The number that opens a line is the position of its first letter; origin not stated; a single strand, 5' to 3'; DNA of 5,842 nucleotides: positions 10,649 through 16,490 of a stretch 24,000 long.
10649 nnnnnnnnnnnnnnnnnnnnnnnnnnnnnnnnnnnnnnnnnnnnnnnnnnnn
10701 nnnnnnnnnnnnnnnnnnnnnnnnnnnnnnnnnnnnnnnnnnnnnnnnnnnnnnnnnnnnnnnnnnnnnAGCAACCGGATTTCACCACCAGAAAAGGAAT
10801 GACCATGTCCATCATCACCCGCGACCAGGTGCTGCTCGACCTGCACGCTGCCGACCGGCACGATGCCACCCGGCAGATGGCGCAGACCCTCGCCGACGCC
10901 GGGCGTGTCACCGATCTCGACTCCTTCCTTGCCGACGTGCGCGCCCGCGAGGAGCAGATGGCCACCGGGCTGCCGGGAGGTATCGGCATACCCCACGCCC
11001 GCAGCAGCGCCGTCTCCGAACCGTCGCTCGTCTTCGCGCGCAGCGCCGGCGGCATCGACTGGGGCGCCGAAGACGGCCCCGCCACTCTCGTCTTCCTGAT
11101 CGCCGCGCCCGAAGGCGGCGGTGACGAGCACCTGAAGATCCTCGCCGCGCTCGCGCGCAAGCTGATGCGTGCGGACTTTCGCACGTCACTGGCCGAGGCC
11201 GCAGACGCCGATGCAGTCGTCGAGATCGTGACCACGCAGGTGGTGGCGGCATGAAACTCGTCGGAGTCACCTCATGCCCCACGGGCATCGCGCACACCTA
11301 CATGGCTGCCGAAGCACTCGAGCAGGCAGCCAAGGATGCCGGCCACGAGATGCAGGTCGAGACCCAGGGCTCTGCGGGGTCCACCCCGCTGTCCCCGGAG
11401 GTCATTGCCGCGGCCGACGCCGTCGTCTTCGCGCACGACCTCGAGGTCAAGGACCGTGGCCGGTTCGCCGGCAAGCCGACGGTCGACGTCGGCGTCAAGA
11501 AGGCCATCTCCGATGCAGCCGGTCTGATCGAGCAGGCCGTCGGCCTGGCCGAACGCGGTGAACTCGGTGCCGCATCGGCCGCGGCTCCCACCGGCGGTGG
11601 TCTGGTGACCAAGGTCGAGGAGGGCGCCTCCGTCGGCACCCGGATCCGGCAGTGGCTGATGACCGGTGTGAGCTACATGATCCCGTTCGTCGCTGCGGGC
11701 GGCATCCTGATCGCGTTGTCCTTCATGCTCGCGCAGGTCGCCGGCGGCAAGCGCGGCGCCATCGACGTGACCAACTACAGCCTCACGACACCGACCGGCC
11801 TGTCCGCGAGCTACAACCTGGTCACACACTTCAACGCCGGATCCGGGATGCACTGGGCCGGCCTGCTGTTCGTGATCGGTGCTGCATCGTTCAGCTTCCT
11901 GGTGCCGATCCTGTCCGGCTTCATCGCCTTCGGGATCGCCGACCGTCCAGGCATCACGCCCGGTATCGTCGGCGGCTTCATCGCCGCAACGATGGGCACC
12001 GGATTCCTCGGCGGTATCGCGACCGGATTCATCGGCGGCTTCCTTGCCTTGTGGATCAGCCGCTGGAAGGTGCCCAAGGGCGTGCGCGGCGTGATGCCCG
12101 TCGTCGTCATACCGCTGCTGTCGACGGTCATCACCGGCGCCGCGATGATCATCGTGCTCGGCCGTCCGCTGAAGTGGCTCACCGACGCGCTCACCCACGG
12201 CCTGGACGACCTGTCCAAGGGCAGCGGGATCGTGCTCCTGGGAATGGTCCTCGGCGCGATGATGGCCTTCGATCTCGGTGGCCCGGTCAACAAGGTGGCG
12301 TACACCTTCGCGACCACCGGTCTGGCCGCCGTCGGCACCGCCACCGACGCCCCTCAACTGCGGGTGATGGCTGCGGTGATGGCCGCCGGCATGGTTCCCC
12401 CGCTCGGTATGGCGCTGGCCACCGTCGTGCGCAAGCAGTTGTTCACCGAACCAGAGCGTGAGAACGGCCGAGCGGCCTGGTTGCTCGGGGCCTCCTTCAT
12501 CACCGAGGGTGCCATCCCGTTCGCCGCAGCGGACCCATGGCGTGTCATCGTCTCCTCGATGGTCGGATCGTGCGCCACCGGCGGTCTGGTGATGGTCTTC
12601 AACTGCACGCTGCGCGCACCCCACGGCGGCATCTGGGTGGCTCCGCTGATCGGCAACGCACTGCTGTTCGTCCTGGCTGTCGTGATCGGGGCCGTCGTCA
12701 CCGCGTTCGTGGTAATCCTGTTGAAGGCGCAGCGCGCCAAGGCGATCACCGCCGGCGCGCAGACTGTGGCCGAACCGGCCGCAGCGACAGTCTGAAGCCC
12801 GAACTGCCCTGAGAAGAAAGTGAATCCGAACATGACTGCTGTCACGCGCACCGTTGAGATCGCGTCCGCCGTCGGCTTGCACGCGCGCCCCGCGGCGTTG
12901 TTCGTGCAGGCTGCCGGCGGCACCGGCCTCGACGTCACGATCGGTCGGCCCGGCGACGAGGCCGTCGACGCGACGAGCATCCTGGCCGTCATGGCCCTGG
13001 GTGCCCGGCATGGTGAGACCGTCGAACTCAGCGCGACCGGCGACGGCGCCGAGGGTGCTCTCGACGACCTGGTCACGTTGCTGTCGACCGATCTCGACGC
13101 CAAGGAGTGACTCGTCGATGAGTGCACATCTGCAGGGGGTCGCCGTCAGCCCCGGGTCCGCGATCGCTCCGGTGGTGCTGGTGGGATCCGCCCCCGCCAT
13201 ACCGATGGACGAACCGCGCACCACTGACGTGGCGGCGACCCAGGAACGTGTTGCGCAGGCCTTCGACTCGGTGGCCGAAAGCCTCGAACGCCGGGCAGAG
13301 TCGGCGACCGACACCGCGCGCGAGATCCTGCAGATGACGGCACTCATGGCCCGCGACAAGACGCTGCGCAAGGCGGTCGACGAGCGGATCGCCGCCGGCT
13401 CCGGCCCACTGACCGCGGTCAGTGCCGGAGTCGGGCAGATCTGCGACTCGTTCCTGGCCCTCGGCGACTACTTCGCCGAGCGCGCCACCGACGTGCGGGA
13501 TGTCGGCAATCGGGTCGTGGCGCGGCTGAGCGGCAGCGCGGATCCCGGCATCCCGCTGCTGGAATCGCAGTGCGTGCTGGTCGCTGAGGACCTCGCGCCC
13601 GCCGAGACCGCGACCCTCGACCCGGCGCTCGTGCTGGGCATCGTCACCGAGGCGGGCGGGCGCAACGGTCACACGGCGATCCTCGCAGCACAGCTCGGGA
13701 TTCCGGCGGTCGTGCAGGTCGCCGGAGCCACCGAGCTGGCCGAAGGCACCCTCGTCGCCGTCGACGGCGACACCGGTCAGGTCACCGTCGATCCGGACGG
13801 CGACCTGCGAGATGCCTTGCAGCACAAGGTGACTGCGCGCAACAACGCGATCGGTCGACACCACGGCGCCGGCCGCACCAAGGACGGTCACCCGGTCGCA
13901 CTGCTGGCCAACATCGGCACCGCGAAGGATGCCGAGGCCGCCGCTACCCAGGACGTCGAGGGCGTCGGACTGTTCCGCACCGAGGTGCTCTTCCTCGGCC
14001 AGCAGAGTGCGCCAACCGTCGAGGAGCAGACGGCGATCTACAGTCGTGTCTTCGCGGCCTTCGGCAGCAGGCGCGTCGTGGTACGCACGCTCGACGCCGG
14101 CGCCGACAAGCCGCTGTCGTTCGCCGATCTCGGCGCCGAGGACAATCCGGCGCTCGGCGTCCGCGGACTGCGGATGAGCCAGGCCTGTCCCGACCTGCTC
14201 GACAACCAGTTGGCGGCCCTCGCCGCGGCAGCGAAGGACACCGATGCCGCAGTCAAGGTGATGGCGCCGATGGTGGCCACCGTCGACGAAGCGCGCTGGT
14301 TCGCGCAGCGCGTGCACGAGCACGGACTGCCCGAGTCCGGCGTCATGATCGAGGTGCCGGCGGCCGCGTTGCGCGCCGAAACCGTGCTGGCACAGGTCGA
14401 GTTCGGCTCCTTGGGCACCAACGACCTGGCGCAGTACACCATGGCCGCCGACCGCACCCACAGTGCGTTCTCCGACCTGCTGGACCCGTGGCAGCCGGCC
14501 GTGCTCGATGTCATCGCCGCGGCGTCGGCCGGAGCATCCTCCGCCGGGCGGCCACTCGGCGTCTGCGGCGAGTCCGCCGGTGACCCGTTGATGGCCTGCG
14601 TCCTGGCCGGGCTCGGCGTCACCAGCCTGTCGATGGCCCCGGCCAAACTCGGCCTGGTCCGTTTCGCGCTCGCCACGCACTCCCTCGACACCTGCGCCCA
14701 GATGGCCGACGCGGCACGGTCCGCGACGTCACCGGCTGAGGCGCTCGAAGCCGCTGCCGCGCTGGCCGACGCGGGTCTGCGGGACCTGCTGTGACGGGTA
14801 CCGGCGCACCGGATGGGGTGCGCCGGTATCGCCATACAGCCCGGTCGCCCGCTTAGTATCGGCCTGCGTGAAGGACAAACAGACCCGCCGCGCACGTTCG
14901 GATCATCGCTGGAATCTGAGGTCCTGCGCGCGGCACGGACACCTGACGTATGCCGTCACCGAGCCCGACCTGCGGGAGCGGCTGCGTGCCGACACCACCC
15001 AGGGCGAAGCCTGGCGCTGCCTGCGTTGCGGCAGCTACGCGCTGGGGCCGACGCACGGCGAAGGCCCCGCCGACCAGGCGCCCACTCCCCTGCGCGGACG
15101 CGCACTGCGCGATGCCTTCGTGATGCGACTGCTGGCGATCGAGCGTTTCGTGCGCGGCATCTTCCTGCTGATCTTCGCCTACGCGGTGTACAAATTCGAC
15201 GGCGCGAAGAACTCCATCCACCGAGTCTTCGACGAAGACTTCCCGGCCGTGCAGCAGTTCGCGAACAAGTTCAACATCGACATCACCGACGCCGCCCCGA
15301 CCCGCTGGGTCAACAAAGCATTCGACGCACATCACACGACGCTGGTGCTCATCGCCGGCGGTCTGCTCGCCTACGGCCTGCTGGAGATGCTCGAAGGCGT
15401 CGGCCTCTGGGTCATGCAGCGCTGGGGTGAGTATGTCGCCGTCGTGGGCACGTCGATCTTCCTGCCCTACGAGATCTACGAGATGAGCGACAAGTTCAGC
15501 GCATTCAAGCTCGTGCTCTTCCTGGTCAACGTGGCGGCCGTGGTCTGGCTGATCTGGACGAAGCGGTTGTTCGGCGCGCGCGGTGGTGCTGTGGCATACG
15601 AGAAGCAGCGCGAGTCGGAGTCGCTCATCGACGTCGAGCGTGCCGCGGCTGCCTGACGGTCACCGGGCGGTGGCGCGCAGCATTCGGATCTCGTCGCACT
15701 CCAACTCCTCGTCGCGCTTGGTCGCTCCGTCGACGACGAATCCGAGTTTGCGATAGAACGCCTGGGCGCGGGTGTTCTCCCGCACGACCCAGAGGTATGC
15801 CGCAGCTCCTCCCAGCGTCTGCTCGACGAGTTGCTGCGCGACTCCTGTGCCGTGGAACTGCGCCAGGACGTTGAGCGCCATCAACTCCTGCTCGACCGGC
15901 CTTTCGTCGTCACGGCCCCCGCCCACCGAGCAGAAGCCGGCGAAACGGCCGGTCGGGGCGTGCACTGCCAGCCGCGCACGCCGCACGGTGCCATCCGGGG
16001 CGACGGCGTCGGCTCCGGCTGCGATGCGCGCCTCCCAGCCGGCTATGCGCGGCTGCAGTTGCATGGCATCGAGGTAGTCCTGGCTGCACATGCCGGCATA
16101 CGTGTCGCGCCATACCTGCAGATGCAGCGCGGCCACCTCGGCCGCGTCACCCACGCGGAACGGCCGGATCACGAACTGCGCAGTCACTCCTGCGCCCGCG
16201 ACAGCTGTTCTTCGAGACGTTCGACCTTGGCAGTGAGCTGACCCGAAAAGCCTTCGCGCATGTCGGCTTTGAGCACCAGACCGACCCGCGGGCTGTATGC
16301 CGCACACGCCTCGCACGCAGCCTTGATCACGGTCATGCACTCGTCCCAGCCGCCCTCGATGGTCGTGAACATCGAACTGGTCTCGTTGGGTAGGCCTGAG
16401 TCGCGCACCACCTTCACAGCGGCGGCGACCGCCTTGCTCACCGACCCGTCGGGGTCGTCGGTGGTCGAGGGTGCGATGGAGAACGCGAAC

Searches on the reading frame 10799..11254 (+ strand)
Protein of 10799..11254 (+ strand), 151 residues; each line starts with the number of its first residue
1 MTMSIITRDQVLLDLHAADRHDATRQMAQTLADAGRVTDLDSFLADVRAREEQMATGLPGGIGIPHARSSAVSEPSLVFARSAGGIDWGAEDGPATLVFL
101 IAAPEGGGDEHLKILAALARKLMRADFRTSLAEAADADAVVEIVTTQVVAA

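Call 48: search_protein_families(library=pfam, proteins=[window:10799-11254:+], max_evalue=0.001)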
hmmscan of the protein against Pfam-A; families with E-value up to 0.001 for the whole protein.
window:10799-11254:+ (151 aa): 1 family
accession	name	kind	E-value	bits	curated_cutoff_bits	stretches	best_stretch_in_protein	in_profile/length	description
PF00359.27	PTS_EIIA_2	-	2.7e-33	115.4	27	1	5-145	2-142/144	Phosphoenolpyruvate-dependent sugar phosphotransferase system, EIIA 2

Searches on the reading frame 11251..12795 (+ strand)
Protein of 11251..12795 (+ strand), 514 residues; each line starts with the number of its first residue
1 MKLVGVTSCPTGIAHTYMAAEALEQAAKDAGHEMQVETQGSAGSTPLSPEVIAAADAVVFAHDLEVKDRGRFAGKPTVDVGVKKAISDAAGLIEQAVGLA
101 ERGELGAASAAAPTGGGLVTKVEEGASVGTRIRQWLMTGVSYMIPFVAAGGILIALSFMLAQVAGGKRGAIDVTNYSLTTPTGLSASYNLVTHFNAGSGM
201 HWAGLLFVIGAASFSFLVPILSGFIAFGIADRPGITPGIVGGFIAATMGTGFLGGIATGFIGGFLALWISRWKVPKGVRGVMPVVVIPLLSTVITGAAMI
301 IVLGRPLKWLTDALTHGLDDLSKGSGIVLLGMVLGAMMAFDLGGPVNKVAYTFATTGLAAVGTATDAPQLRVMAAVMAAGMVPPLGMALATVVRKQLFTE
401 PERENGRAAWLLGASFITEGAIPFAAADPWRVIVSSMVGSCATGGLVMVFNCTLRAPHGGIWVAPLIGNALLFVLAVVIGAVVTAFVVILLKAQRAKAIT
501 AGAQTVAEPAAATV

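Call 48: search_protein_families(library=pfam, proteins=[window:11251-12795:+], max_evalue=0.001)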
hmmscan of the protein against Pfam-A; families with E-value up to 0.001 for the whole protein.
window:11251-12795:+ (514 aa): 2 families
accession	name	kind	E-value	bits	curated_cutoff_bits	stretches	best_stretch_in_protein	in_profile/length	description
PF02302.22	PTS_IIB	-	2.9e-22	79.5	23.6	1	5-94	2-89/90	PTS system, Lactose/Cellobiose specific IIB subunit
PF02378.23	PTS_EIIC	-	1.8e-12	47.4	30.7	1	138-429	2-310/319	Phosphotransferase system, EIIC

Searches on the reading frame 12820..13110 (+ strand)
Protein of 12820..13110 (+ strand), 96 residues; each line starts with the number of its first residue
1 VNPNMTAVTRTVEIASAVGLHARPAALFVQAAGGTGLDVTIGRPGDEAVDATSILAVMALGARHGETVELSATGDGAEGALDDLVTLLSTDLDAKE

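Call 48: search_protein_families(library=pfam, proteins=[window:12820-13110:+], max_evalue=0.001)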
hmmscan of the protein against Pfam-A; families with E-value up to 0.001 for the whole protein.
window:12820-13110:+ (96 aa): 1 family
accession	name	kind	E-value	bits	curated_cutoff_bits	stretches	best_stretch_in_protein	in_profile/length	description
PF00381.24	PTS-HPr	-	8.8e-26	90.2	23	1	8-89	1-80/81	PTS HPr component phosphorylation site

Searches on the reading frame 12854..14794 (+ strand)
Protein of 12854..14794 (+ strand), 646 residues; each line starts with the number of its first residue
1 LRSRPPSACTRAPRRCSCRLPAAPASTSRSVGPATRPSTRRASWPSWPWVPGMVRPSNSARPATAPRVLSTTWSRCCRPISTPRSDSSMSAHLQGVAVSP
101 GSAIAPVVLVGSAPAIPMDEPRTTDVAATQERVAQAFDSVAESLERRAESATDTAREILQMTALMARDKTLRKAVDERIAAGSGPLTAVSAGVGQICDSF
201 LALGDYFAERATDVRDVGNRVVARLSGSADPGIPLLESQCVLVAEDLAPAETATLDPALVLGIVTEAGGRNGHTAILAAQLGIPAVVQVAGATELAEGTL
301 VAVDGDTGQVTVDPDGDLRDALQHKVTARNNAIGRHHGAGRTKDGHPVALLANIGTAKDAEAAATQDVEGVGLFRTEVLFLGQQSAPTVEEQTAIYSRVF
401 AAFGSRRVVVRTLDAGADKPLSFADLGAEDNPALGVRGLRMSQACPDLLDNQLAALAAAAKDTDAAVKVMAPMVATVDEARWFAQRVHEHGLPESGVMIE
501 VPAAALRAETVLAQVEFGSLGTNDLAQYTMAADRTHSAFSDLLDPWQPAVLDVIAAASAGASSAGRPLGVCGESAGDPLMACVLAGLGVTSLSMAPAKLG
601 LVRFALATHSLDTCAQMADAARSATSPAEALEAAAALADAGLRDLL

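Call 48: search_protein_families(library=pfam, proteins=[window:12854-14794:+], max_evalue=0.001)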
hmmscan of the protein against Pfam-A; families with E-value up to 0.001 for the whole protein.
window:12854-14794:+ (646 aa): 3 families
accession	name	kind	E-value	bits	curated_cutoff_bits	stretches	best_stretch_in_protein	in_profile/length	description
PF02896.24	PEP-utilizers_C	-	2.2e-76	257.3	22.8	1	341-608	13-290/293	PEP-utilising enzyme, PEP-binding domain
PF00391.29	PEP-utilizers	-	5.5e-22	77.6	23.1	1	237-308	2-72/72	PEP-utilising enzyme, mobile domain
PF05524.18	PEP-utilisers_N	-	4.5e-19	69.2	24.4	1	94-210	1-121/121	PEP-utilising enzyme, N-terminal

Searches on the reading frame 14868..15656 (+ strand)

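Call 6: search_protein_families(library=pfam, proteins=[window:14868-15656:+], max_evalue=0.01)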
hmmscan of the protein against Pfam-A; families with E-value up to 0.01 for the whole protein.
window:14868-15656:+ (262 aa): 1 family
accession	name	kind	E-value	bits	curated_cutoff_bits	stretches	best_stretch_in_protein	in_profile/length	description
PF09900.14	DUF2127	-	3e-37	128.5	24.3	1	85-231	1-139/140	Predicted membrane protein (DUF2127)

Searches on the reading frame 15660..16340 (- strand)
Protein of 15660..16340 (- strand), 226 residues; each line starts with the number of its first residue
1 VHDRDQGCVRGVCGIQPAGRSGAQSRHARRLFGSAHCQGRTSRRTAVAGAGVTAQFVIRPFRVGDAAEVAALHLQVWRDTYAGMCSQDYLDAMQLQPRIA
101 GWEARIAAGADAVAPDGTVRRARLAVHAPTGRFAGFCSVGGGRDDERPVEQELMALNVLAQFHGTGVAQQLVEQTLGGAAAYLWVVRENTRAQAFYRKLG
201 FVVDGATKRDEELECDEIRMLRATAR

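Call 6: search_protein_families(library=pfam, proteins=[window:15660-16340:-], max_evalue=0.01)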
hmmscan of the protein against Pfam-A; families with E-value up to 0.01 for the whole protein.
window:15660-16340:- (226 aa): 4 families
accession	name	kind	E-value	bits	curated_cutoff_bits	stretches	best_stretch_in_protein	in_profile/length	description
PF13508.13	Acetyltransf_7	-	1.9e-08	35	27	1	131-202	12-83/84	Acetyltransferase (GNAT) domain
PF00583.31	Acetyltransf_1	-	3.1e-06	27.9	20.7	1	129-201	40-116/116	Acetyltransferase (GNAT) family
PF08445.16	FR47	-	6.6e-06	26.5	22.1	1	151-204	22-80/86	FR47-like protein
PF13673.13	Acetyltransf_10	-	8.4e-06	26.2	23.6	1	132-212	41-118/128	Acetyltransferase (GNAT) domain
